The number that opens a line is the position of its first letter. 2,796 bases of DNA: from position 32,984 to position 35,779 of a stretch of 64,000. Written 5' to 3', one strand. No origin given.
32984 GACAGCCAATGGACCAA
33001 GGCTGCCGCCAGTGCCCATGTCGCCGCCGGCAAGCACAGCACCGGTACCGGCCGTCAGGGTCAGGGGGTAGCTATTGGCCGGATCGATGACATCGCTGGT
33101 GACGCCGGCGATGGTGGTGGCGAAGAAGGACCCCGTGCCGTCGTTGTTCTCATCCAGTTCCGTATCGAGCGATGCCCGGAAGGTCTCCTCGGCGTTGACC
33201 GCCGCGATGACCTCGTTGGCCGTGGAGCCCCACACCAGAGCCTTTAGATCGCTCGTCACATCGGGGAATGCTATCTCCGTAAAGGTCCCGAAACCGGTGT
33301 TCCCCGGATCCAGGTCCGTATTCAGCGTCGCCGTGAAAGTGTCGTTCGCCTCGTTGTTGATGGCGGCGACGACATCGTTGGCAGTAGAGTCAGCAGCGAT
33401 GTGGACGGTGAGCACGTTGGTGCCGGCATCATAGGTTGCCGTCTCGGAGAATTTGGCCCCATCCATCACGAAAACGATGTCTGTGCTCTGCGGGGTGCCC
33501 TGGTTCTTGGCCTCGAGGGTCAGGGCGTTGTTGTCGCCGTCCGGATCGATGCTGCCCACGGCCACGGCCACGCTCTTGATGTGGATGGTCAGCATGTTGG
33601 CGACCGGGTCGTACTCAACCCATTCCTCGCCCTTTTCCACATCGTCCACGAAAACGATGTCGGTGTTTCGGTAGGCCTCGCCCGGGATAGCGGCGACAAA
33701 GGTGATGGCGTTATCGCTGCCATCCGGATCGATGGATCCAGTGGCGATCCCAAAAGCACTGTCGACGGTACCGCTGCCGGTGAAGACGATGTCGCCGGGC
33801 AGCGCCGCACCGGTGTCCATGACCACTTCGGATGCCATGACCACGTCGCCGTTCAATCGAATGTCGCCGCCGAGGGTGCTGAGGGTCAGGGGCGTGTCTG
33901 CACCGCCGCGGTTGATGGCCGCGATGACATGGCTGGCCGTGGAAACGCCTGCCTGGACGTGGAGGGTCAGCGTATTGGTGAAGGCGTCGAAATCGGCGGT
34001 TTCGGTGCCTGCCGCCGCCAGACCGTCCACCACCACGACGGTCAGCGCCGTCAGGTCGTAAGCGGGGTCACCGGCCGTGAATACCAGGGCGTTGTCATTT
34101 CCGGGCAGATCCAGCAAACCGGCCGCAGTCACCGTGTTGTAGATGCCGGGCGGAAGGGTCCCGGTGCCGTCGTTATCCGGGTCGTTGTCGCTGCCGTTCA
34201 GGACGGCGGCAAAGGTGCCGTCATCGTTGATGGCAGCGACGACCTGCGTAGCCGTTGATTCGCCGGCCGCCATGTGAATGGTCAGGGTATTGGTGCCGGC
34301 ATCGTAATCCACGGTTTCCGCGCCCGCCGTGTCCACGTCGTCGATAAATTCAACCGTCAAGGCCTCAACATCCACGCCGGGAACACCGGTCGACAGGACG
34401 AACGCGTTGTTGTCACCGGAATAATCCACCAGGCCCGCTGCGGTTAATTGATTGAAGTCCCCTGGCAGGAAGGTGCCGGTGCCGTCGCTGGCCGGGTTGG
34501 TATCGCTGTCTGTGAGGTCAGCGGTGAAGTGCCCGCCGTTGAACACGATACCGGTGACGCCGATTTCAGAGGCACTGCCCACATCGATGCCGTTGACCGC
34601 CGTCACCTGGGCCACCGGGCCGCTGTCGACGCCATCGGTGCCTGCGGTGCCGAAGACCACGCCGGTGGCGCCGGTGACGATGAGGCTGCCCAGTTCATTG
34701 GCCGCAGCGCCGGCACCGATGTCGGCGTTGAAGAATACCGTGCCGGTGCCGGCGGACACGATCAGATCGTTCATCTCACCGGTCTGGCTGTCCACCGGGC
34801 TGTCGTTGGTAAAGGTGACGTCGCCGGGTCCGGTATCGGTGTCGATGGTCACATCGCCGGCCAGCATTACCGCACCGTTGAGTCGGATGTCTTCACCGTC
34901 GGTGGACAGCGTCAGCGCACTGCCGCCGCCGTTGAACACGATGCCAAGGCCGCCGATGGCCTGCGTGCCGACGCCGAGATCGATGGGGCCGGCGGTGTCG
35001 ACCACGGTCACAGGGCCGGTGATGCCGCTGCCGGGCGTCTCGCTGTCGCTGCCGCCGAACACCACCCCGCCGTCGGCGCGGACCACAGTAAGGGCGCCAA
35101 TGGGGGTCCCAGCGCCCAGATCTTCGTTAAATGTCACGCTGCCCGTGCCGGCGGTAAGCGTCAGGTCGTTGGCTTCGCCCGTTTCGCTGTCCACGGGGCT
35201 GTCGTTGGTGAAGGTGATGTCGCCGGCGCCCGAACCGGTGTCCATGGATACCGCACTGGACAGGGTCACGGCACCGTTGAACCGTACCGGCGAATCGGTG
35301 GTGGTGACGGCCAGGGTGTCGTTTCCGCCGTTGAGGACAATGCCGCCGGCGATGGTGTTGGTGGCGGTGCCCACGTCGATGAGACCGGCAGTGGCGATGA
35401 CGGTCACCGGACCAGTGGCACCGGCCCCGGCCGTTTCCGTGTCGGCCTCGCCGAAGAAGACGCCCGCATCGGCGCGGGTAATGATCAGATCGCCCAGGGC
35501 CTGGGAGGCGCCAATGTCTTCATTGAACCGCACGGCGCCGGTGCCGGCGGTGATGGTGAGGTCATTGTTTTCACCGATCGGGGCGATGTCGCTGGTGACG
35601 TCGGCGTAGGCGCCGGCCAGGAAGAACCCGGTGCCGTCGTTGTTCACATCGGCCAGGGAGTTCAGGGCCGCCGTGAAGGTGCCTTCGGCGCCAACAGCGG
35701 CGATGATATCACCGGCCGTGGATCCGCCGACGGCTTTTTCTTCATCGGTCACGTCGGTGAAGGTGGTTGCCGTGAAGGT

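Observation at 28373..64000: One uninterrupted ORF of more than 35.6 kb (more than 11,875 codons), still open at the window edge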

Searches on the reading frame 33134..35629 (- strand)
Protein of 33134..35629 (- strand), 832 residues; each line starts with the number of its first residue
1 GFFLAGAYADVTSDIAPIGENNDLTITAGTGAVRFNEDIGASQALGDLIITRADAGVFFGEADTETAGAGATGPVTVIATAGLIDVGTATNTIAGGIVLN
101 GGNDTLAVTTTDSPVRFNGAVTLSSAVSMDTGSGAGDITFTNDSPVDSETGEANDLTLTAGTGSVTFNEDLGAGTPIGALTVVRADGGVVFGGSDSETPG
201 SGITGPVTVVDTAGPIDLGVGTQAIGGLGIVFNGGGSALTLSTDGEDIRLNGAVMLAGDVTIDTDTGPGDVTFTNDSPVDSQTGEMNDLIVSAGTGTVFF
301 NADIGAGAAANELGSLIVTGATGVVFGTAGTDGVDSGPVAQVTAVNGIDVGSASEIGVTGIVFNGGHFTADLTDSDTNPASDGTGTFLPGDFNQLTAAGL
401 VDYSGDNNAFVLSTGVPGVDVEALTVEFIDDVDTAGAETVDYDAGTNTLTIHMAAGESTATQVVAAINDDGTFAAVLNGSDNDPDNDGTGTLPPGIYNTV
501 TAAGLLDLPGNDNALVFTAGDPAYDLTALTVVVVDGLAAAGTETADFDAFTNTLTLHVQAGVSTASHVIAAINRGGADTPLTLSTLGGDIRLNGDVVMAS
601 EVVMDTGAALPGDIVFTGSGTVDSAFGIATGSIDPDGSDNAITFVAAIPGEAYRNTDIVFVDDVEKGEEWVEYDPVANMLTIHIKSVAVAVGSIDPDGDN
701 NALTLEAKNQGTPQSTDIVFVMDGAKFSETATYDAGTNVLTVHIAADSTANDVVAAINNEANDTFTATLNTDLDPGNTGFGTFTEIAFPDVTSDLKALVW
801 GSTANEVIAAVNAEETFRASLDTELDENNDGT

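Call 37: find_homologous_proteins(query=window:33134-35629:-, max_evalue=0.00001)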
Query window:33134-35629:- (832 aa): 19 proteins with E <= 0.00001 among 8000 candidates.
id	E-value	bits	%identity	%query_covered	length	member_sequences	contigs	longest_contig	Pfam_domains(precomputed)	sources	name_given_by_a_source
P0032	1.5e-221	756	41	68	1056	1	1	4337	-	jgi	jgi:hypothetical protein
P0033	9.8e-155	535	49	42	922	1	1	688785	-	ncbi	-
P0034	2.8e-126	441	49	36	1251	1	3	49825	-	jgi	jgi:hypothetical protein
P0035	3.5e-112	394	52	42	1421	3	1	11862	-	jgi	-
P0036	8.5e-104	367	42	36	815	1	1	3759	-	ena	-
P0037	6.4e-86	308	48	42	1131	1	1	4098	-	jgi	-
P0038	1.5e-83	300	42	38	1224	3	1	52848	-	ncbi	-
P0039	8.5e-76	274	47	33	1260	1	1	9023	-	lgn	-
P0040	2.8e-66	243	41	42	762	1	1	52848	-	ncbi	-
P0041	1.0e-49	188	42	37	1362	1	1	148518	-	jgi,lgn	-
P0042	4.5e-48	182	43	35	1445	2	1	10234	-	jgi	jgi:hypothetical protein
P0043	2.1e-46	177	45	36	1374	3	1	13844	-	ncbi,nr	ncbi:MAG: hypothetical protein O3B13_17835, partial [Planctomycetota bacterium]|nr:hypothetical prot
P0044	1.3e-44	171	45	34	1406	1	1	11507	-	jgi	jgi:hypothetical protein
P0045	1.3e-36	144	37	37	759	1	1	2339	-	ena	-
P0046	7.4e-30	122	42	31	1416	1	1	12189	-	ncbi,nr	ncbi:MAG TPA: hypothetical protein VMM76_08595, partial [Pirellulaceae bacterium]|nr:hypothetical pr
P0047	3.9e-24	103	44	28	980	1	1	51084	PF12951.14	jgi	jgi:autotransporter-associated beta strand protein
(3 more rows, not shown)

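Call 38: find_encoding_contigs(protein=P0033, flank=10000, max_places=3)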
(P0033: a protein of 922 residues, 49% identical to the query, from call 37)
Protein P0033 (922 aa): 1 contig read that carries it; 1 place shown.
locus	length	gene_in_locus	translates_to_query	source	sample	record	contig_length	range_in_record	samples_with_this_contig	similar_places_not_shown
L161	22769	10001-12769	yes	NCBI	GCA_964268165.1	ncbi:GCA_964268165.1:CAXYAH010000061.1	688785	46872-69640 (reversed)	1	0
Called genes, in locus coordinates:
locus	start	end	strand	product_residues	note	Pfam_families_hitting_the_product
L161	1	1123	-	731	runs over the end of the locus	PF25275:Golvesin_C, PF00404:Dockerin_1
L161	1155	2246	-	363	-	PF25275:Golvesin_C (weak)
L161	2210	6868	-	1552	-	-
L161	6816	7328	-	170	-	-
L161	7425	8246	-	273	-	-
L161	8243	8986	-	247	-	-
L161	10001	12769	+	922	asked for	-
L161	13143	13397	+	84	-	-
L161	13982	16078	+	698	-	-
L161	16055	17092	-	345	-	PF18306:LDcluster4, PF03641:Lysine_decarbox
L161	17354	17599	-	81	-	-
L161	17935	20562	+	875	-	PF09371:Tex_N, PF22706:Tex_central_region, PF16921:Tex_YqgF, PF14635:HHH_7 (faint), PF12836:HHH_3, PF17674:HHH_9, PF00575:S1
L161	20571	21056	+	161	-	-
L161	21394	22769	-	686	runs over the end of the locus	PF03190:Thioredox_DsbH, PF13899:Thioredoxin_7, PF07470:Glyco_hydro_88 (faint), PF03663:Glyco_hydro_76 (faint)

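Call 39: find_encoding_contigs(protein=P0038, flank=10000, max_places=3)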
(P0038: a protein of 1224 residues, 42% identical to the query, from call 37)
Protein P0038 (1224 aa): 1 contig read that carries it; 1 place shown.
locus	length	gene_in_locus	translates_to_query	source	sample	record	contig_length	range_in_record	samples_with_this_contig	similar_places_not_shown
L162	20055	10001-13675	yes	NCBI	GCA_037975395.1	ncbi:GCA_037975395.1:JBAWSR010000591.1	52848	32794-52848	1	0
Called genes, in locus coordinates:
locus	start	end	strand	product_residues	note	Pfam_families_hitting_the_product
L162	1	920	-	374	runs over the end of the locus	-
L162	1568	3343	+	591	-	PF18886:DUF5649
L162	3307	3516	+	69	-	-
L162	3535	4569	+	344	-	PF18886:DUF5649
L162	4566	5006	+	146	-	PF18886:DUF5649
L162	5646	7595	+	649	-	-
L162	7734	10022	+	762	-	-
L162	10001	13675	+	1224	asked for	-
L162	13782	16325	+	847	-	PF00069:Pkinase, PF07714:PK_Tyr_Ser-Thr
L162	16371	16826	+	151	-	PF00400:WD40 (weak), PF23381:Beta-prop_IFT122_1st, PF23414:Beta-prop_EML_2, PF24807:WD40_CDC20-Fz, PF24814:WD40_Prp19, PF25173:Beta-prop_WDR3_1st, PF25174:Beta-prop_THOC3, PF25175:Beta-prop_WDR5, +4 more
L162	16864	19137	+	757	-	-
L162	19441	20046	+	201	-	-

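Call 54: predict_structure(alignment_id=A1)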
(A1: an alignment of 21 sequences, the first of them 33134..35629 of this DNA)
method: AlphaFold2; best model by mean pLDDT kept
length: 832 residues; sequences in the alignment: 21
mean_pLDDT: 68.2   pTM: 0.64
mean pLDDT of the five models: 68.2, 67.0, 66.5, 64.1, 63.9
residues with pLDDT >= 90: 313; 70-90: 103; 50-70: 105; < 50: 311
segments of 3 or more residues with pLDDT < 50: 1-8, 369-409, 414-417, 424-435, 454-512, 528-542, 559-576, 631-638, 650-658, 662-733, 747-797, 829-832
pLDDT, mean of each block of 10 residues (from residue 1): 44 63 89 90 90 94 79 89 91 94 96 96 98 94 97 98 98 98 98 93 94 98 95 97 98 98 96 97 96 97 90 95 91 83 96 90 75 40 33 28 42 50 47 50 65 49 40 33 36 30 39 54 50 37 59 60 44 54 94 93 89 85 69 46 65 43 42 40 34 35 38 38 39 52 49 42 33 33 33 44 69 82 67 37
secondary structure, 60 per line:
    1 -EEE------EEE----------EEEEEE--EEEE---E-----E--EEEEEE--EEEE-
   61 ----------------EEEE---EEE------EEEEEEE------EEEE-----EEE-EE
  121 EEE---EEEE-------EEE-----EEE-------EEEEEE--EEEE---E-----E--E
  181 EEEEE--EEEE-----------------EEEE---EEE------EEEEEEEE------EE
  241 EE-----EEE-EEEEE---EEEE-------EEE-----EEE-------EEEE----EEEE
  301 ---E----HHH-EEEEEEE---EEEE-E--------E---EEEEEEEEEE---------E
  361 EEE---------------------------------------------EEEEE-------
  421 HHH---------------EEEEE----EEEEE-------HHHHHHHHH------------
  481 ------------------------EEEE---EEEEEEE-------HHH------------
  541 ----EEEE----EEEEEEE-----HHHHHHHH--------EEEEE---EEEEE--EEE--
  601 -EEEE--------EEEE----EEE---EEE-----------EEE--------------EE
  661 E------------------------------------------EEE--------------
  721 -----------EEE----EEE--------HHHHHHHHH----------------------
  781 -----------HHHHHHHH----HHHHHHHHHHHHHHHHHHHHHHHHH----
elements in order (helices of 4 or more, strands of 3 or more residues): E2-4 E11-13 E24-29 E32-35 E48-53 E56-59 E77-80 E84-86 E93-99 E106-109 E115-117 E119-123 E127-130 E138-140 E146-148 E156-161 E164-167 E180-185 E188-191 E209-212 E216-218 E225-232 E239-242 E248-250 E252-256 E260-263 E271-273 E279-281 E289-292 E297-300 E313-319 E323-326 E341-350 E360-363 E409-413 E439-443 E448-452 H460-468 E505-508 E512-518 E545-548 E553-559 H565-572 E581-585 E589-593 E596-598 E602-605 E614-617 E622-624 E628-630 E642-644 E659-661 E704-706 E732-734 E739-741 H750-758 H792-799 H804-828

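Call 60: fold_search(model_id=the predicted structure, library=pdb)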
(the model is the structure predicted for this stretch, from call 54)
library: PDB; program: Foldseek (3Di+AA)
matches with E <= 10: 458; with E <= 0.001: 0
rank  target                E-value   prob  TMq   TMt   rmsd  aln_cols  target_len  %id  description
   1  3p4g_C                3.0e-01  0.12  0.11  0.21  14.8       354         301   15  X-ray crystal structure of a hyperactive, Ca2+-dependent, beta-helical antifreeze protein from an Antarctic bacterium (released 2011-04-27)
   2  6nyf_A                7.5e-01  0.15  0.17  0.18  14.0       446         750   13  Helicobacter pylori Vacuolating Cytotoxin A Oligomeric Assembly 1 (OA-1) (released 2019-03-27)
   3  3ru8_H                1.1e+00  0.08  0.04  0.11  21.7       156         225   12  Structure of an HIV epitope scaffold in complex with neutralizing antibody b12 Fab (released 2011-11-02)
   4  7bek_H                1.3e+00  0.08  0.04  0.14  17.2       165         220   14  Crystal structure of the receptor binding domain of SARS-CoV-2 Spike glycoprotein in complex with COVOX-158 Fab (cryst (released 2021-03-03)
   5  4wa0                  1.4e+00  0.08  0.13  0.26  24.5       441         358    8  The structure of a possible adhesin C-terminal domain from Caldicellulosiruptor kronotskyensis (released 2015-03-04)
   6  6fon_A                1.6e+00  0.07  0.05  0.12  23.3       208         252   10  Elongated conformer of the human copper chaperone for SOD1 complexed with human SOD1 (released 2019-01-30)
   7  6obd_H                1.6e+00  0.06  0.05  0.14  20.2       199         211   12  Crystal structure of anti-GLD52 Fab complex with human GLD52 peptide mimetic (released 2019-07-03)
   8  3skj_I                1.7e+00  0.08  0.05  0.15  15.7       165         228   16  Structural And Functional Characterization of an Agonistic Anti-Human EphA2 Monoclonal Antibody (released 2011-08-31)
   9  8bse_H                1.7e+00  0.06  0.04  0.13  17.1       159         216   14  CRYSTAL STRUCTURE OF SARS-COV-2 RECEPTOR BINDING DOMAIN (RBD) in complex with 1D1 Fab (released 2023-05-17)
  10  7kfv_C                1.7e+00  0.06  0.05  0.14  17.1       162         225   13  Structural basis for a germline-biased antibody response to SARS-CoV-2 (RBD:C1A-B12 Fab) (released 2020-12-02)
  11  3hr5_B                1.7e+00  0.05  0.04  0.12  17.3       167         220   15  M1prime peptide from IgE bound by humanized antibody 47H4 Fab (released 2010-05-19)
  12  6qnk_B                1.8e+00  0.06  0.05  0.14  20.8       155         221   16  Antibody FAB fragment targeting Gi protein heterotrimer (released 2019-07-10)
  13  7kfv_F                1.8e+00  0.06  0.04  0.13  16.2       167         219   12  Structural basis for a germline-biased antibody response to SARS-CoV-2 (RBD:C1A-B12 Fab) (released 2020-12-02)
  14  4tsc_H                1.9e+00  0.08  0.05  0.16  16.0       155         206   16  Structure of a lysozyme antibody complex (released 2015-07-08)
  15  8ppm_H                1.9e+00  0.06  0.05  0.15  18.4       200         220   14  IL-12Rb1 neutralizing Fab4, crystal kappa variant (released 2024-02-07)
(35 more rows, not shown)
